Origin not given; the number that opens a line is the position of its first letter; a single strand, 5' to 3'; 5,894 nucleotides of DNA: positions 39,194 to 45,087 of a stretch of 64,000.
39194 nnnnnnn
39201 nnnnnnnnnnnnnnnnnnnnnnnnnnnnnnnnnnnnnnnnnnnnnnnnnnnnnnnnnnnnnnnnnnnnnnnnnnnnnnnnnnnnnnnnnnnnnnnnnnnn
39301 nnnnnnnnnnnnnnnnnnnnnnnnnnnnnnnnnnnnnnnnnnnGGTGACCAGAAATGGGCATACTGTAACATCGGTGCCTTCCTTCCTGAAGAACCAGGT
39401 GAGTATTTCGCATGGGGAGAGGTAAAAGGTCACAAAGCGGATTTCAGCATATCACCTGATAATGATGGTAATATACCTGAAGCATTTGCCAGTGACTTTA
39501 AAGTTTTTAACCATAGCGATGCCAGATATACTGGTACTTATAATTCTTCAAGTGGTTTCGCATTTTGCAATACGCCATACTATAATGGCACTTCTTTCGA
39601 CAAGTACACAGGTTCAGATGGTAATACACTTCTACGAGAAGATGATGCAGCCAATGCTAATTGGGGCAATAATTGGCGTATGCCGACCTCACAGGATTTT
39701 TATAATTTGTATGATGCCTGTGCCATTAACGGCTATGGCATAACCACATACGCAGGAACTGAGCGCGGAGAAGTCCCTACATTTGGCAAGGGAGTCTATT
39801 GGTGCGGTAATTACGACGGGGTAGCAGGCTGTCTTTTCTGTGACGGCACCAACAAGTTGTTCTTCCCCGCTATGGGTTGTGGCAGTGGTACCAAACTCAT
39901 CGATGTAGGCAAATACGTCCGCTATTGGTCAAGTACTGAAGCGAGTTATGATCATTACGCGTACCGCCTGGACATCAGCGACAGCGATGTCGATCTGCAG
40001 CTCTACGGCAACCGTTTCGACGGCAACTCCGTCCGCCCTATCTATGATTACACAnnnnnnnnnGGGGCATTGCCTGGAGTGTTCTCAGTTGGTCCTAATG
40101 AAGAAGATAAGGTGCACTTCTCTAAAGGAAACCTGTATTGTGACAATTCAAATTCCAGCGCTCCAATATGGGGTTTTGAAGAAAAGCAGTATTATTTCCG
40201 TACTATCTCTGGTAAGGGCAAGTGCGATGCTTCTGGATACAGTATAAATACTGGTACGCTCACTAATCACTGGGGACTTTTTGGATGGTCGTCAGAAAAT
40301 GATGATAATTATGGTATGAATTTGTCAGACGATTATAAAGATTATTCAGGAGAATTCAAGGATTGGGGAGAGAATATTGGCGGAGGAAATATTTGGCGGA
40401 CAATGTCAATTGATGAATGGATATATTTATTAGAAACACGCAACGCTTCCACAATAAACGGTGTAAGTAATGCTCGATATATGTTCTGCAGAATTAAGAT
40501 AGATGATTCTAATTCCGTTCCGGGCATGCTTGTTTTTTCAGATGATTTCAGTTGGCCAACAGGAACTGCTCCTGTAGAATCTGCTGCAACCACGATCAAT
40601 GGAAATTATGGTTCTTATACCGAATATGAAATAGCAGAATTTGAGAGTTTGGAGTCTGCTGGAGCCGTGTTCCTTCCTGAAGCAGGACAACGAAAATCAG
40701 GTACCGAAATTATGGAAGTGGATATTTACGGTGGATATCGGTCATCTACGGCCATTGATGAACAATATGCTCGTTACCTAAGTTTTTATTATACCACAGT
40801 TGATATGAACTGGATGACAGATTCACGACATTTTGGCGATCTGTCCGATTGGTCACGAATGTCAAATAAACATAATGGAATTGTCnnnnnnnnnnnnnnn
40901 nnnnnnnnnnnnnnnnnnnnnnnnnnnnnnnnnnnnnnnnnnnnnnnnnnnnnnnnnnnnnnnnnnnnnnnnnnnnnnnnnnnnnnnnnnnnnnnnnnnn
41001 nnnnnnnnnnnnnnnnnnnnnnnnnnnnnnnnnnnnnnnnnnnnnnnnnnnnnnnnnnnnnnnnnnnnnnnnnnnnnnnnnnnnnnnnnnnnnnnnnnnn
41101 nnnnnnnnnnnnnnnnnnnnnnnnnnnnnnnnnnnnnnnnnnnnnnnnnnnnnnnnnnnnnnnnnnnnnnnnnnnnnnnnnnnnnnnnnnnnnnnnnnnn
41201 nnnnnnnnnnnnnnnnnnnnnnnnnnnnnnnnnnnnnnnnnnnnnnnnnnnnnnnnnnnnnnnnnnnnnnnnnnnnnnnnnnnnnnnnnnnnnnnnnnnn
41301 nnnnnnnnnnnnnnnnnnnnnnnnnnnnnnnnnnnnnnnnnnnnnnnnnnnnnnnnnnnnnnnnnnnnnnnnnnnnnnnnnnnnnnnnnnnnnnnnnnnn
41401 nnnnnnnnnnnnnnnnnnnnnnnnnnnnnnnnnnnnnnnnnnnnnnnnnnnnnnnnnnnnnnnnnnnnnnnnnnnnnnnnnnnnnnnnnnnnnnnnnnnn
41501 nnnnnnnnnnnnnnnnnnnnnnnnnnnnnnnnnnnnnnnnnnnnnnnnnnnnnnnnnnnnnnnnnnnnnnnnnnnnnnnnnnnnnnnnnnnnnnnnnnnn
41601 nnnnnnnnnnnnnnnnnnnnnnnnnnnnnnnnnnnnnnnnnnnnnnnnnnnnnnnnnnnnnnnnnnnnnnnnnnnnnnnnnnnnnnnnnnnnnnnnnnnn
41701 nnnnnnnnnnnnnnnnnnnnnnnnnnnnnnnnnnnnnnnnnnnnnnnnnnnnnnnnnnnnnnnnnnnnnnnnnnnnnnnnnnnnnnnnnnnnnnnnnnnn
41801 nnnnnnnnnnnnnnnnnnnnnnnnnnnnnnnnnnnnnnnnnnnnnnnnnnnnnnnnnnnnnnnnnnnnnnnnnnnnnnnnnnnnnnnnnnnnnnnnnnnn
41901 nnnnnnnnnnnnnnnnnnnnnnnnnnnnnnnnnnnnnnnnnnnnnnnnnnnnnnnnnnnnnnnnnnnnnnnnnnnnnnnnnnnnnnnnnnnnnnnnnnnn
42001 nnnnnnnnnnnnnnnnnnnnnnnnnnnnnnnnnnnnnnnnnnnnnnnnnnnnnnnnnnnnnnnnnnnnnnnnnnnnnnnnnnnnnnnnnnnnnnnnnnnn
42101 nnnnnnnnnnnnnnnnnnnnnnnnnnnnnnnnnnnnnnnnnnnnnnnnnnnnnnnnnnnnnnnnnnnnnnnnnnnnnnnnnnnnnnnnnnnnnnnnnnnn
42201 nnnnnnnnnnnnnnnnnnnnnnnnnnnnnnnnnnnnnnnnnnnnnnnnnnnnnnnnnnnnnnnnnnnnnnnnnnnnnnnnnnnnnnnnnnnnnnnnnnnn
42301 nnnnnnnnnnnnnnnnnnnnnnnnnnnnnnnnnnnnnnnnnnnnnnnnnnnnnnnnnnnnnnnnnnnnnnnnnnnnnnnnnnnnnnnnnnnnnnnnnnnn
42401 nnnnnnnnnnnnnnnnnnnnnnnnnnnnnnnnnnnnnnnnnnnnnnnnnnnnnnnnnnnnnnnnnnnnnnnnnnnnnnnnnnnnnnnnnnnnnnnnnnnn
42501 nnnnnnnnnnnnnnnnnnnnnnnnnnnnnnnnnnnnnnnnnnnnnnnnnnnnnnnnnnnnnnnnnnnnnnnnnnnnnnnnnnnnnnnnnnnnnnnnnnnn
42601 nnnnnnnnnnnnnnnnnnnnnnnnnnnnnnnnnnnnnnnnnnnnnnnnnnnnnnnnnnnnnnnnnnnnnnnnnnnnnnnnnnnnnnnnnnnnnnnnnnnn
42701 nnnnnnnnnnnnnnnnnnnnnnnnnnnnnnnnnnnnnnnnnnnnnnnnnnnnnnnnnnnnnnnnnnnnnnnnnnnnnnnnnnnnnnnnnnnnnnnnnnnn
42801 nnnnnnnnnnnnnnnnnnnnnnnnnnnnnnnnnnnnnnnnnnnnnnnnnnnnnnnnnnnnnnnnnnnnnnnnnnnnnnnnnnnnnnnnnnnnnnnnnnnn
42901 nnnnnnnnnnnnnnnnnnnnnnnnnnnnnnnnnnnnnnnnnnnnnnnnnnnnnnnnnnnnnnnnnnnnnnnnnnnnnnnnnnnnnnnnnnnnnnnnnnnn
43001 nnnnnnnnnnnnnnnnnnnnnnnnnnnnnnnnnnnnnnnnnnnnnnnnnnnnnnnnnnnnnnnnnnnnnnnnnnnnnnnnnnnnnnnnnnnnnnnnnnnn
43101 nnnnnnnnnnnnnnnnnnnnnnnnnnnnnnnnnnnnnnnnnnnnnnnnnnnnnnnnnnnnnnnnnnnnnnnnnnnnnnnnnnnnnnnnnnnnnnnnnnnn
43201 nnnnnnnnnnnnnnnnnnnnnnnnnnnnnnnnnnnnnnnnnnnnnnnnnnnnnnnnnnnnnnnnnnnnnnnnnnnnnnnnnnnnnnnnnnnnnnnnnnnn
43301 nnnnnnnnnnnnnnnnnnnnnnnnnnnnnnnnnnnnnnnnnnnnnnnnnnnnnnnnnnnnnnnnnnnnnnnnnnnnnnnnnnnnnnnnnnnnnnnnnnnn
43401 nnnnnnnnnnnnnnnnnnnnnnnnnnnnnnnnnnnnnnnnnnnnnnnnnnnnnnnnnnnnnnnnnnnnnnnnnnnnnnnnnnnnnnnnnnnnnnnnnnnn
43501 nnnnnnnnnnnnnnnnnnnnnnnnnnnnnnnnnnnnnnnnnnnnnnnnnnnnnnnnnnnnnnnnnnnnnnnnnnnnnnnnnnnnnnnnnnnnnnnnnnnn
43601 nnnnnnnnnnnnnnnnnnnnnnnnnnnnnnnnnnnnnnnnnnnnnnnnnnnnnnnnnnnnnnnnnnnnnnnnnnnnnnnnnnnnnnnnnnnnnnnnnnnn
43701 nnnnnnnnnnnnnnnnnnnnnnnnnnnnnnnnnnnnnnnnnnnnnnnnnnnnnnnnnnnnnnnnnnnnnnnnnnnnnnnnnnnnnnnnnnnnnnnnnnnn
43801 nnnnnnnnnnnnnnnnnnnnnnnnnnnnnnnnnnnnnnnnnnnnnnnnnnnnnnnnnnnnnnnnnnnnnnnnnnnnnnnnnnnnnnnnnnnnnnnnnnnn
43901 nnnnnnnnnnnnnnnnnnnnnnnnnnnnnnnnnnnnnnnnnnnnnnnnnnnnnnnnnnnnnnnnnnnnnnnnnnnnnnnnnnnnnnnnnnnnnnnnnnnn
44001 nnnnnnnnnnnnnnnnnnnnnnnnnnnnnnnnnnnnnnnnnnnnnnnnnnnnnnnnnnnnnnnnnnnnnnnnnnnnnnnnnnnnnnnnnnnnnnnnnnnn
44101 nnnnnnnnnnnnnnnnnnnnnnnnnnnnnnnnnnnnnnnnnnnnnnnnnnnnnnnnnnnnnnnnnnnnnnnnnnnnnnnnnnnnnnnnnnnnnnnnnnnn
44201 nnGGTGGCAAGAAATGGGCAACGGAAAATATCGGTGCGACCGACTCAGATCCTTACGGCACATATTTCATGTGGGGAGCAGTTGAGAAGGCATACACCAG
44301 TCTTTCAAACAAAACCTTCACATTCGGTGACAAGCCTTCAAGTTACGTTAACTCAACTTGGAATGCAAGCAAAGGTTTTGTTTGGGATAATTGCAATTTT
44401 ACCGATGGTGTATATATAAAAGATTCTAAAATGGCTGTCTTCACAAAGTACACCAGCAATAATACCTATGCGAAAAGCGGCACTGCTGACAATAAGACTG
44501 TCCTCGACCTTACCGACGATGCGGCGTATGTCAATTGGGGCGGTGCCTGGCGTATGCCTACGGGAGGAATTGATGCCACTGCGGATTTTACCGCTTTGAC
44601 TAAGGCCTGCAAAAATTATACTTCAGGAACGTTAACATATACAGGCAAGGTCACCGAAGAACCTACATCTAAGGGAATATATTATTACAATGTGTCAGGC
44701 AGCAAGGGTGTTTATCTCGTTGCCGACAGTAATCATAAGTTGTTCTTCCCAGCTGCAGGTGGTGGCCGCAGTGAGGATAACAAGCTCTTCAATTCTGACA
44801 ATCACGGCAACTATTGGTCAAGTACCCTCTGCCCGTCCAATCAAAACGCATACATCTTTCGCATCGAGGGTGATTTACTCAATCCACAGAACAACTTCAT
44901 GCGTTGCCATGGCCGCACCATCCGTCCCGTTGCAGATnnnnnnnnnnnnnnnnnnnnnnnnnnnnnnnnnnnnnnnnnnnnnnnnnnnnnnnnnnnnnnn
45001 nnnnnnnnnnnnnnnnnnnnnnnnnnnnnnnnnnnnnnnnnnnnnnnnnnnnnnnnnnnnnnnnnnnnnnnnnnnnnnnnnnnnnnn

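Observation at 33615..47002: Array of seven paralogous pilin-like lipoproteins with mosaic, swapped modules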

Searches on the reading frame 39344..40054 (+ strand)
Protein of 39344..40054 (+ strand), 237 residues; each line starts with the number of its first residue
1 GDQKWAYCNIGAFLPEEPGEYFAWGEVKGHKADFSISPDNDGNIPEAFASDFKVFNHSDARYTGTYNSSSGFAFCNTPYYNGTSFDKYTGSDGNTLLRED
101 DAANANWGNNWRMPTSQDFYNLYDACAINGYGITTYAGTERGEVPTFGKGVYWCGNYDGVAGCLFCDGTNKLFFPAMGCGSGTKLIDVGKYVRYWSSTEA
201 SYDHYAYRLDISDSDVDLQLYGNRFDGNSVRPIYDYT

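Call 64: search_solved_structures(query=A4, max_evalue=1, show_alignments=1)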
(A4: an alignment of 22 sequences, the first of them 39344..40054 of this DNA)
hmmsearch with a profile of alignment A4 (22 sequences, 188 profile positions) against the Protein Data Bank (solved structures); distinct sequences matched with E-value up to 1: 4.
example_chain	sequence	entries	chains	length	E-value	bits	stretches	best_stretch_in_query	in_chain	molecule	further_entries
9njl_A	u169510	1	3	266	0.33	14.4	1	110-158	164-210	Envelope glycoprotein GP1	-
5uqy_A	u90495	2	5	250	0.36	14.3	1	110-162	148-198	ENVELOPE GLYCOPROTEIN GP1 | Envelope glycoprotein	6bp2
9npr_A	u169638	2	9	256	0.38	14.2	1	110-162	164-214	Envelope glycoprotein RAVV GP1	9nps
9npt_A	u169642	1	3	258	0.39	14.1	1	110-162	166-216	Envelope glycoprotein GP1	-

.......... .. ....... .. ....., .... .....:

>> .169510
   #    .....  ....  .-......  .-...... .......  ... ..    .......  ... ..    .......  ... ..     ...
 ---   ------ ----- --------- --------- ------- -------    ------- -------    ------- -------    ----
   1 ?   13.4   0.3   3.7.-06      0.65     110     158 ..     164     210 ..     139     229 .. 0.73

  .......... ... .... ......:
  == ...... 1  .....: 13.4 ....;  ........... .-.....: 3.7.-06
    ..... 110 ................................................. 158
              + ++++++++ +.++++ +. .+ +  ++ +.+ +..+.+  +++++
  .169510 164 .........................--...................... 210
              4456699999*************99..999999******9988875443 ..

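Call 65: search_protein_families(library=pfam, alignment_id=A4, max_evalue=0.01)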
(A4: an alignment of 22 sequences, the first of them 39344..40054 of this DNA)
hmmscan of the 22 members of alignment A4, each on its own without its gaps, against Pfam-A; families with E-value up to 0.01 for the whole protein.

A. member 1, window:39344-40054:+ (237 aa): 1 family
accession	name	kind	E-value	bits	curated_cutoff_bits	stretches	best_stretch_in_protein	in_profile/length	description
PF07603.17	Lcl_C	-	0.00011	23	34.9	1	108-220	42-106/117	Lcl C-terminal domain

B. families by the number of members that match (of 22 scanned): 2 families
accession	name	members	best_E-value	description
PF07603.17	Lcl_C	11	8.2e-06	Lcl C-terminal domain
PF09603.15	Fib_succ_major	1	0.0003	Fibrobacter succinogenes major domain (Fib_succ_major)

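Call 75: predict_structure(alignment_id=A4)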
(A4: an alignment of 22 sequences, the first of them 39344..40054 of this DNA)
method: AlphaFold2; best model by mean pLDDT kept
length: 237 residues; sequences in the alignment: 22
mean_pLDDT: 91.2   pTM: 0.90
mean pLDDT of the five models: 91.2, 91.0, 89.9, 88.7, 86.0
residues with pLDDT >= 90: 183; 70-90: 36; 50-70: 18; < 50: 0
segments of 3 or more residues with pLDDT < 50: none
pLDDT, mean of each block of 10 residues (from residue 1): 87 95 98 96 97 96 96 97 89 88 96 96 83 71 68 89 91 95 97 96 92 91 97 86
secondary structure, 60 per line:
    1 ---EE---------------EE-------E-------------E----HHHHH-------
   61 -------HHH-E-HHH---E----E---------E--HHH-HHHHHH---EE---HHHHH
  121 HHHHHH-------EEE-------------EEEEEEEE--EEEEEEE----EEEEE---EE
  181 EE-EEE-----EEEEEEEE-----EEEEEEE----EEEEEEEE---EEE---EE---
elements in order: H49-53 H102-107 H116-126 E134-136 E150-157 E160-166 E171-175 E179-182 E184-186 E192-199 E205-211 E216-223 E227-229

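Call 77: fold_search(model_id=the predicted structure, library=pdb)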
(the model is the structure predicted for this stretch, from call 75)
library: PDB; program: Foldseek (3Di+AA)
matches with E <= 10: 122; with E <= 0.001: 0
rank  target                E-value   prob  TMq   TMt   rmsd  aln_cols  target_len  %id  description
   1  9i0t                  9.8e-01  0.02  0.10  0.11  13.5        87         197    8  Crystal structure of TRIM25 PRYSPRY covalently bound to 2-chloro-1-[4-(3-methyl-4-phenyl-phenyl)carbonyl-1,4-diazepan-1- (released 2025-05-21)
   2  1ce7_A                1.1e+00  0.02  0.08  0.08  11.9        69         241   16  MISTLETOE LECTIN I FROM VISCUM ALBUM (released 2000-03-20)
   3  2mll_A                1.1e+00  0.02  0.08  0.08  11.9        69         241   16  MISTLETOE LECTIN I FROM VISCUM ALBUM (released 2000-03-20)
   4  1hwm_A                1.3e+00  0.03  0.09  0.09  12.2        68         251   22  EBULIN,ORTHORHOMBIC CRYSTAL FORM MODEL (released 2001-01-24)
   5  7qaj_H                1.4e+00  0.11  0.15  0.27   9.3        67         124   10  ZK002 with Anti-angiogenic and Anti-inflamamtory Properties (released 2023-06-14)
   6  1io4_D                1.7e+00  0.01  0.11  0.16  11.6        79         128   14  CRYSTAL STRUCTURE OF RUNX-1/AML1/CBFALPHA RUNT DOMAIN-CBFBETA CORE DOMAIN HETERODIMER AND C/EBPBETA BZIP HOMODIMER BOU (released 2001-03-12)
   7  4eps                  1.9e+00  0.18  0.16  0.08   2.3        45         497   22  Crystal structure of a fimbrial protein (BACOVA_04982) from Bacteroides ovatus ATCC 8483 at 1.85 A resolution (released 2012-06-13)
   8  1oql_A                2.0e+00  0.02  0.09  0.09  12.0        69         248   13  Mistletoe Lectin I from Viscum album complexed with galactose (released 2003-07-01)
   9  5j56_A                2.4e+00  0.02  0.09  0.09  11.5        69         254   17  RTA-V1C7 (released 2016-12-07)
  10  3rtj_A                2.4e+00  0.02  0.08  0.09  11.2        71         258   14  Crystal structure of ricin bound with dinucleotide ApG (released 2011-08-31)
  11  9iun_B                2.4e+00  0.01  0.10  0.11  12.2        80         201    9  Crystal structure of Trim25 Pspry (released 2025-07-30)
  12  4imh_A                2.6e+00  0.01  0.13  0.10  14.7       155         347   11  Crystal Structure of Cytoplasmic Heme Binding Protein, PhuS, from Pseudomonas aeruginosa (released 2013-09-18)
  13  7qaj_B                2.8e+00  0.08  0.15  0.27   9.3        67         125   10  ZK002 with Anti-angiogenic and Anti-inflamamtory Properties (released 2023-06-14)
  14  4b8e_B                2.8e+00  0.01  0.10  0.11  13.4        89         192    6  PRY-SPRY domain of Trim25 (released 2013-09-04)
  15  1aha                  3.0e+00  0.03  0.11  0.10   9.9        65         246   15  THE N-GLYCOSIDASE MECHANISM OF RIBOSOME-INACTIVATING PROTEINS IMPLIED BY CRYSTAL STRUCTURES OF ALPHA-MOMORCHARIN (released 1994-06-22)
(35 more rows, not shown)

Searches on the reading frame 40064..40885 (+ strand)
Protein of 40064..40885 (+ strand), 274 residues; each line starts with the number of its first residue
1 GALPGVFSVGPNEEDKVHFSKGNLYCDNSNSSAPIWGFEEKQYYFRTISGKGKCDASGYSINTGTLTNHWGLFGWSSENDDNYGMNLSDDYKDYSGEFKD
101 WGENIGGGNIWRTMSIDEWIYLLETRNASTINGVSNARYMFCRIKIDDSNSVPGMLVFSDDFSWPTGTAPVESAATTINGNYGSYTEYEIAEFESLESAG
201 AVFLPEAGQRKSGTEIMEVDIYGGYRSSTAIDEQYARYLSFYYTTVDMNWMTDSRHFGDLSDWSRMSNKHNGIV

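Call 61: search_protein_families(library=pfam, proteins=[window:40064-40885:+], max_evalue=1)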
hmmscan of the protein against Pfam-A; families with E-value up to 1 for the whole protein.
seq(274 aa): 1 family
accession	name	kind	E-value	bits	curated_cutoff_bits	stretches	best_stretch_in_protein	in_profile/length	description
PF23787.1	DUF7172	-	0.044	14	27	1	151-197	83-129/201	Domain of unknown function (DUF7172)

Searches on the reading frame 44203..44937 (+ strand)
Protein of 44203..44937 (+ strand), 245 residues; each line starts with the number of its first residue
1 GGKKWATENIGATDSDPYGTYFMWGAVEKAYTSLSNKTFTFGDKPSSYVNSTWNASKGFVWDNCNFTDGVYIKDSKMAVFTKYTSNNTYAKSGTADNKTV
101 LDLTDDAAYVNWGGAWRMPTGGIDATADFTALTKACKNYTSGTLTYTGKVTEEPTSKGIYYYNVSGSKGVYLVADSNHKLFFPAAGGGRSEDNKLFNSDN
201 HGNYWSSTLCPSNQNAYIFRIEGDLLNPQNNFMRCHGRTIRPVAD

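Call 61: search_protein_families(library=pfam, proteins=[window:44203-44937:+], max_evalue=1)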
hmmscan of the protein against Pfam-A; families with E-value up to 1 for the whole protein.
seq(245 aa): 1 family
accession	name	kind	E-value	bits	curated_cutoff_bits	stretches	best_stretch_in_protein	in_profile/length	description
PF07603.17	Lcl_C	-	0.034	14.9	34.9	1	139-235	63-111/117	Lcl C-terminal domain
